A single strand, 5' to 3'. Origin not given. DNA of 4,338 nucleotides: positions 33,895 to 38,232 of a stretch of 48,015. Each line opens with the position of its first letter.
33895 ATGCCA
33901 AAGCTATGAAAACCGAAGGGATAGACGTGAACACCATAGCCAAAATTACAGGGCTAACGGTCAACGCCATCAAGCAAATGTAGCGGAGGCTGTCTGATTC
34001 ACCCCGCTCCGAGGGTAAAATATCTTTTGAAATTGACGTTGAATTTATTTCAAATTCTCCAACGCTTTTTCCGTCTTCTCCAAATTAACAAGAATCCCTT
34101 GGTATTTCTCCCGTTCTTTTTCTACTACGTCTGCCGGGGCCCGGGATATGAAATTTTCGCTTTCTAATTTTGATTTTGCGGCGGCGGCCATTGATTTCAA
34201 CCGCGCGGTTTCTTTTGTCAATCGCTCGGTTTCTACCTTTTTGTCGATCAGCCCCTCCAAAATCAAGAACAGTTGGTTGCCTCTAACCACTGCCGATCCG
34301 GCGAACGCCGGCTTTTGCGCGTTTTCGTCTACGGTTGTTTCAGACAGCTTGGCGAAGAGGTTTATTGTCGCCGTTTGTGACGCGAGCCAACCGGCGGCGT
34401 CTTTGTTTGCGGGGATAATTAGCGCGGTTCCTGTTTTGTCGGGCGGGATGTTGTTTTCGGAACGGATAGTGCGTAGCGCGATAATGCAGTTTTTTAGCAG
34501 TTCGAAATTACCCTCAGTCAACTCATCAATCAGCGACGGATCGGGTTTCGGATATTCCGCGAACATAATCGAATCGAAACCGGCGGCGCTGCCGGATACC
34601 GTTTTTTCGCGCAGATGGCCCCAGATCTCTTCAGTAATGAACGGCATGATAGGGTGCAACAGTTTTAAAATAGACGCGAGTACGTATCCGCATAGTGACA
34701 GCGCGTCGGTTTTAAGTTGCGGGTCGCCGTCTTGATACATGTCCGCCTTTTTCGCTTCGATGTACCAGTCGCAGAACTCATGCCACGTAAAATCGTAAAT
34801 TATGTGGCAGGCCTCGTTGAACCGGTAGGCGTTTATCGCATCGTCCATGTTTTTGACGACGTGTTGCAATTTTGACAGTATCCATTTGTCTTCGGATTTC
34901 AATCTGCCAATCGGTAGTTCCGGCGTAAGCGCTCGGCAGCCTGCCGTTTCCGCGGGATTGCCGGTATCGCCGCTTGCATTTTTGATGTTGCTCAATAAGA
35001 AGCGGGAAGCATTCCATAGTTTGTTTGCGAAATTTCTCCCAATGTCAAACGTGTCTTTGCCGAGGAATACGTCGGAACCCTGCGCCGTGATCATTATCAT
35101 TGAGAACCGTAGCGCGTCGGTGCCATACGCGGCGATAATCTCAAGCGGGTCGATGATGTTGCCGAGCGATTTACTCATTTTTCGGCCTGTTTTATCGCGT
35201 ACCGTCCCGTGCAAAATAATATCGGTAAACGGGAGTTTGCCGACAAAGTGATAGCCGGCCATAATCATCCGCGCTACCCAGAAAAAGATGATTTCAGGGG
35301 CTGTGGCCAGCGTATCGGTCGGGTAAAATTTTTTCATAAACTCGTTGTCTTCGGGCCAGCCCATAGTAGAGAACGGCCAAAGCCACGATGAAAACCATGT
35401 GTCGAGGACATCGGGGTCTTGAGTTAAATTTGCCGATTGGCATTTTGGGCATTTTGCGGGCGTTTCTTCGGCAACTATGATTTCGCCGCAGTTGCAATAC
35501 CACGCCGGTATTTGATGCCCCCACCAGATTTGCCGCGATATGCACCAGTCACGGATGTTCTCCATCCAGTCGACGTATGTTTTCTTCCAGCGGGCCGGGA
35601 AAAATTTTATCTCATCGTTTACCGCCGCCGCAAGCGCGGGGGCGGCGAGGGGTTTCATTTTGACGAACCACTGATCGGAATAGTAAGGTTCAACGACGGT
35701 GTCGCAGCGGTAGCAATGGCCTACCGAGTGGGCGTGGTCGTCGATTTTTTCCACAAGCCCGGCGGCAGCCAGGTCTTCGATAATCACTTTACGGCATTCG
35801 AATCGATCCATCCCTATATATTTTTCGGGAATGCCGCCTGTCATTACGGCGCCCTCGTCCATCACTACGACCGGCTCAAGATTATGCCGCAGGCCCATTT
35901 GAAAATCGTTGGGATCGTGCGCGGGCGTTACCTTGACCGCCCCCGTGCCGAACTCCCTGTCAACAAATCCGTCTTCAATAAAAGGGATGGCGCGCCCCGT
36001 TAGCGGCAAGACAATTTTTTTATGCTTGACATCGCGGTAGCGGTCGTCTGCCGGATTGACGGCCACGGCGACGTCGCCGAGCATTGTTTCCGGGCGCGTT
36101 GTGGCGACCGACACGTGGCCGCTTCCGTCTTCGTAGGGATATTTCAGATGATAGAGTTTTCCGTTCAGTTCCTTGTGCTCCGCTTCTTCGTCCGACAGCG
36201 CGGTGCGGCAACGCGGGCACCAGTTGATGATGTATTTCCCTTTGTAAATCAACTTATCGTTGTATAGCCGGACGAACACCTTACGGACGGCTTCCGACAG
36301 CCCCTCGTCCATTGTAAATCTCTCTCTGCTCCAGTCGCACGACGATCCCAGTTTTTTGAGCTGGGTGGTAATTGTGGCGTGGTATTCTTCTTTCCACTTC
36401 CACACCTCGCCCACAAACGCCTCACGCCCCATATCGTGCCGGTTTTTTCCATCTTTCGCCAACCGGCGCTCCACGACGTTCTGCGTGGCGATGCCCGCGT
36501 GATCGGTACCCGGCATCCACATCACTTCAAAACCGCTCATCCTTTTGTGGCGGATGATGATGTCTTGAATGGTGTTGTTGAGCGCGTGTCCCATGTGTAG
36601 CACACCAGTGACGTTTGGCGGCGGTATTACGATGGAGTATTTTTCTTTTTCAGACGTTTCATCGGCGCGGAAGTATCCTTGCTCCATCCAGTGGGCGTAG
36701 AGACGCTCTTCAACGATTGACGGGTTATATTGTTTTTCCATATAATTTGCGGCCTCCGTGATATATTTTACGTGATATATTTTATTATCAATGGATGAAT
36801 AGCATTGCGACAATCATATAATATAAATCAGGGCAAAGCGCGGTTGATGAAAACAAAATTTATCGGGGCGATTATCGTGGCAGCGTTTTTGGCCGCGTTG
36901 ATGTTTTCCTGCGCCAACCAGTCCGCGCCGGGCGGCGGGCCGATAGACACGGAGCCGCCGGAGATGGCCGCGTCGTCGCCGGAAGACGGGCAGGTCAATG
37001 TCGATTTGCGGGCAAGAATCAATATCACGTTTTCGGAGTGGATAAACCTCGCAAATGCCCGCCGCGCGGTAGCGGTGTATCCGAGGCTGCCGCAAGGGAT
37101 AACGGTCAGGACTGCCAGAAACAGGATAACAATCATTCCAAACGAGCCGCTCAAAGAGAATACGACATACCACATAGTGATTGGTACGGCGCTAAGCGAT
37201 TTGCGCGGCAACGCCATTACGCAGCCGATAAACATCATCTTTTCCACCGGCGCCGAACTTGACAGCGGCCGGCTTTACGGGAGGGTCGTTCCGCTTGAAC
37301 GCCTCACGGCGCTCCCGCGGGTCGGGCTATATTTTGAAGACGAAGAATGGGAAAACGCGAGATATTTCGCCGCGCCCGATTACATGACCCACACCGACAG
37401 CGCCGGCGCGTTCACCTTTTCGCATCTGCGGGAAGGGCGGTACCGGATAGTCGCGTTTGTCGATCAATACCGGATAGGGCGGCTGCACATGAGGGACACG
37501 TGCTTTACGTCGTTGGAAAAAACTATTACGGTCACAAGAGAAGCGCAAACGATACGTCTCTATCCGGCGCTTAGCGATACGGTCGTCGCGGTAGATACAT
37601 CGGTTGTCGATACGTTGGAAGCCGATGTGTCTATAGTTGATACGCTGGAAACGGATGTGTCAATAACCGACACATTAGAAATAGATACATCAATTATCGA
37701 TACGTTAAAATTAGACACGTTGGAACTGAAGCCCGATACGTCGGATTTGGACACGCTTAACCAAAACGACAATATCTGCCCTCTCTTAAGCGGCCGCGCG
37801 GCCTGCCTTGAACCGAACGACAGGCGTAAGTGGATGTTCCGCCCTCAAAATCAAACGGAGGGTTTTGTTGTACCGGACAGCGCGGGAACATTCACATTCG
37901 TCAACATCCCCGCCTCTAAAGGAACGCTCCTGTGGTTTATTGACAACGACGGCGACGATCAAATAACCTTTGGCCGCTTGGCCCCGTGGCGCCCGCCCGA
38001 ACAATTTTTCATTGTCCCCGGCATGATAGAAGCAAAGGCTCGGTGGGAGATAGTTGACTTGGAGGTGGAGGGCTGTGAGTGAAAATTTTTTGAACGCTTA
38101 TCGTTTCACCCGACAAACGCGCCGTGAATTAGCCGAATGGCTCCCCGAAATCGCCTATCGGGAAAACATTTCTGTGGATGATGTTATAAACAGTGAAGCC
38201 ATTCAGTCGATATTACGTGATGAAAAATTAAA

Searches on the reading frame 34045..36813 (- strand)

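Call 40: search_protein_families(library=pfam, proteins=[window:34045-36813:-])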
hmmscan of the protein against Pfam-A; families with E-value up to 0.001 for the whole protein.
window:34045-36813:- (922 aa): 6 families
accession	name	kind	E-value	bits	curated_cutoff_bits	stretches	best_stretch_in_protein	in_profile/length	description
PF00133.28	tRNA-synt_1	-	2e-143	478.6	22.7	1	38-582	2-411/414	tRNA synthetases class I (I, L, M and V)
PF08264.19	Anticodon_1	-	5.9e-43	146.7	25.1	1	642-794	1-143/148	Anticodon-binding domain of tRNA ligase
PF09334.17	tRNA-synt_1g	-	1.2e-21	77.4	20.1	2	66-211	8-135/391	tRNA synthetases class I (M)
PF10458.14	Val_tRNA-synt_C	-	2.3e-10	41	25.9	1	861-922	5-66/66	Valyl tRNA synthetase tRNA binding arm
PF13603.12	tRNA-synt_1_2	-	1.9e-07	31.2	25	1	265-319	87-141/185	Leucyl-tRNA synthetase, editing domain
PF01406.26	tRNA-synt_1e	-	5e-06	26.5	27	0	529-573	237-281/301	tRNA synthetases class I (C) catalytic domain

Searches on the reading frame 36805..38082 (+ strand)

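Call 41: search_protein_families(library=pfam, proteins=[window:36805-38082:+])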
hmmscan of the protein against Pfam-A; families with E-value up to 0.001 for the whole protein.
window:36805-38082:+ (425 aa): 3 families
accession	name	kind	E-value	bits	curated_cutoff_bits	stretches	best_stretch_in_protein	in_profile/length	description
PF13205.12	Big_5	-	2.3e-19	70.5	23.6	1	48-148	1-105/105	Bacterial Ig-like domain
PF14686.12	fn3_3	-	6.5e-06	26.3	24.4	1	185-224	21-58/75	Polysaccharide lyase family 4, domain II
PF13620.12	CarboxypepD_reg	-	8.3e-05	23.3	32.3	0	193-223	30-60/82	Carboxypeptidase regulatory-like domain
